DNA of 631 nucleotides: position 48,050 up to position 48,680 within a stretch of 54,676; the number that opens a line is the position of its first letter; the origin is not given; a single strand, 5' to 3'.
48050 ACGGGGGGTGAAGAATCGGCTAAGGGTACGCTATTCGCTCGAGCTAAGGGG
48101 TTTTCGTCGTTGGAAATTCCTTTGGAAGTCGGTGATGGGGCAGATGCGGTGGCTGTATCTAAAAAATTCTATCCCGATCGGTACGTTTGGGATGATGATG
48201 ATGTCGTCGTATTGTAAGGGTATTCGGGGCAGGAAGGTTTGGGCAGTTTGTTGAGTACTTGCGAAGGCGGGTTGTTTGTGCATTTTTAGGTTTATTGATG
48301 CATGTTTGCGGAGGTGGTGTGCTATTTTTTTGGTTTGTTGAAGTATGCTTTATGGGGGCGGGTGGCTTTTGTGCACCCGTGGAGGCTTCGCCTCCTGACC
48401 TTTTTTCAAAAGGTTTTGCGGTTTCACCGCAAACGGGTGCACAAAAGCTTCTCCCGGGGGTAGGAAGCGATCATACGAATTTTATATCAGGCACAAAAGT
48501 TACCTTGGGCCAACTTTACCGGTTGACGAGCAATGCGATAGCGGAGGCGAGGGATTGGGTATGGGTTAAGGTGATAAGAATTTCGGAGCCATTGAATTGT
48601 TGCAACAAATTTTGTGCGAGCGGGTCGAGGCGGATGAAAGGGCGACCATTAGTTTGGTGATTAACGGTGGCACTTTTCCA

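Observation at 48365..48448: Element B: second four-way-junction palindrome, with all three inner hairpins closed by a TTC loop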

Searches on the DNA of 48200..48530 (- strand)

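Call 49: search_rna_families(source=window, start=48200, end=48530, threshold=evalue, max_evalue=10)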
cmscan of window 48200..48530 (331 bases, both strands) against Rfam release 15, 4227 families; matches with E-value up to 10: 2.
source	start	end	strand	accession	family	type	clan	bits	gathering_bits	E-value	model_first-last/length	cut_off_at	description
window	48354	48456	+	RF03850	mir-961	Gene; miRNA;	-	15.7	100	3.1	1-85/85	no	mir-961 microRNA precursor family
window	48451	48522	-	RF03063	Streptomyces-metK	Gene; sRNA;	-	12.2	44.2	5.5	1-117/117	no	Streptomyces-metK RNA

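Call 73: build_rna_model(alignment_id=A3, structure=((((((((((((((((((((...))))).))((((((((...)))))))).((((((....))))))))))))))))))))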
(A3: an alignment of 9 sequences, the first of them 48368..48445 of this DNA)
Model R1 built from alignment A3 (9 sequences, 80 columns); structure: as given.
model positions 78; base pairs 34; branch points 2; effective number of sequences 0.8; information 0.726 bits per position. Calibrated on 0.2 Mb of random sequence (short: E-values are rough).
structure used (alignment columns):
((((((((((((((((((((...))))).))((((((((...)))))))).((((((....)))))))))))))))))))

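Call 75: search_with_rna_model(model_id=R1, sources=[window, L002, L003, L004, L005, L006, L007, L009, L010, L011, L013, L014, L015, L016, L017, L018, L019, L020], max_evalue=10)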
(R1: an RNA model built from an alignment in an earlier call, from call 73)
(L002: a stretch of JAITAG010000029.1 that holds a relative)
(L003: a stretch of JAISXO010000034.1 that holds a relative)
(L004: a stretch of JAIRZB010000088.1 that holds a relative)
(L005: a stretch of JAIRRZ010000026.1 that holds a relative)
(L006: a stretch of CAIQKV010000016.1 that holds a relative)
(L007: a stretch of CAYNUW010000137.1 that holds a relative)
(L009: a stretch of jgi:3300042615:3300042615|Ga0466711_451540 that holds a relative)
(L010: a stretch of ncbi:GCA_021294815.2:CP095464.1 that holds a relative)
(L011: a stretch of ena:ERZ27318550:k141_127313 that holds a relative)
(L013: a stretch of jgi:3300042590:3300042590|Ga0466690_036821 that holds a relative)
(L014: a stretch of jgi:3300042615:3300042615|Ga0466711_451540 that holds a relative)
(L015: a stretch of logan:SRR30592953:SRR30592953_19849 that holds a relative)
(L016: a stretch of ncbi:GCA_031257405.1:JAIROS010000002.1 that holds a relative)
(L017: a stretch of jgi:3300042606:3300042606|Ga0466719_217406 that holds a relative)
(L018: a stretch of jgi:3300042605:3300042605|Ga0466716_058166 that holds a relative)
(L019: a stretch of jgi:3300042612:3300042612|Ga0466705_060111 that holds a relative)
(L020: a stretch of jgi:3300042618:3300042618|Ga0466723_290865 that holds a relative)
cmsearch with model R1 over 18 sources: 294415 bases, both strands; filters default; matches with E-value up to 10: 23.
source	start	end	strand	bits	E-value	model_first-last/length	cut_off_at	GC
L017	1655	1732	-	107.6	3.1e-27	1-78/78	no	0.49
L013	3437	3514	+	105.8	1e-26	1-78/78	no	0.51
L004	237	314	-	104.8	1.9e-26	1-78/78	no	0.44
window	48368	48445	-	104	3.3e-26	1-78/78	no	0.51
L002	8870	8947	-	101.9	1.3e-25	1-78/78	no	0.5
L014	10932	11010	+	101.7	1.5e-25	1-78/78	no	0.48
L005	8868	8944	-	101.3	1.9e-25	1-78/78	no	0.44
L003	8925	9001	+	95.4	8.8e-24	1-78/78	no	0.53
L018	3245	3322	+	90.3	2.5e-22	1-78/78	no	0.49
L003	8925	9001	-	66.2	1.6e-15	1-78/78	no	0.53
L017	1655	1732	+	62.2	2.1e-14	1-78/78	no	0.49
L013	3437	3514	-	61.1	4.1e-14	1-78/78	no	0.51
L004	237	314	+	60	8.4e-14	1-78/78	no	0.44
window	48368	48445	+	59.4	1.3e-13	1-78/78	no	0.51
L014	10932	11010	-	58.1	3e-13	1-78/78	no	0.48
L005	8868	8944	+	56.3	9.5e-13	1-78/78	no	0.44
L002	8870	8947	+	54.8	2.5e-12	1-78/78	no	0.5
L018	3245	3322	-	44.7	1.8e-09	1-78/78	no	0.49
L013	9917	9995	+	18.9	0.033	1-78/78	no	0.67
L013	9812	9856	-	18.3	0.049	1-78/78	no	0.64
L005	2830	2871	+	17.7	0.075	1-78/78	no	0.69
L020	536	557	+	10.3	8.9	1-78/78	no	0.73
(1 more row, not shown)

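Call 79: search_dna_similar(query=window:48365-48448:+, collection=plasmids, mode=distant, max_evalue=1, max_rows=10)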
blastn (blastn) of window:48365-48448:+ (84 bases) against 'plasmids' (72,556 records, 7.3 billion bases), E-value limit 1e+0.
No match.

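Call 80: search_dna_similar(query=window:48365-48448:+, collection=phages, mode=distant, max_evalue=1, max_rows=10)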
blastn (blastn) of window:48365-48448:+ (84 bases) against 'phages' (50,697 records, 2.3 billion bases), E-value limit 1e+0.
Records with a match: 2; places in all: 2; records where one place covers at least 80% of the query: 0.
Best place of each record, by identity: 95-99% 2.
By first word of the organism name: ssRNA 2.
By host as written in the record: - 2.
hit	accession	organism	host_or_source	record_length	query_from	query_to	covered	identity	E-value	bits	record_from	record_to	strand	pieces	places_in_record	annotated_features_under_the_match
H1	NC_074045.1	ssRNA phage Gerhypos.1_22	soil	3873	49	71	27%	95.7%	7e-1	38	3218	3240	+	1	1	Gerhypos.1_22_4: RNA-directed RNA polymerase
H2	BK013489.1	ssRNA phage Gerhypos.1_22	soil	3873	49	71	27%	95.7%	7e-1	38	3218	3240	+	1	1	Gerhypos.1_22_4: RNA-directed RNA polymerase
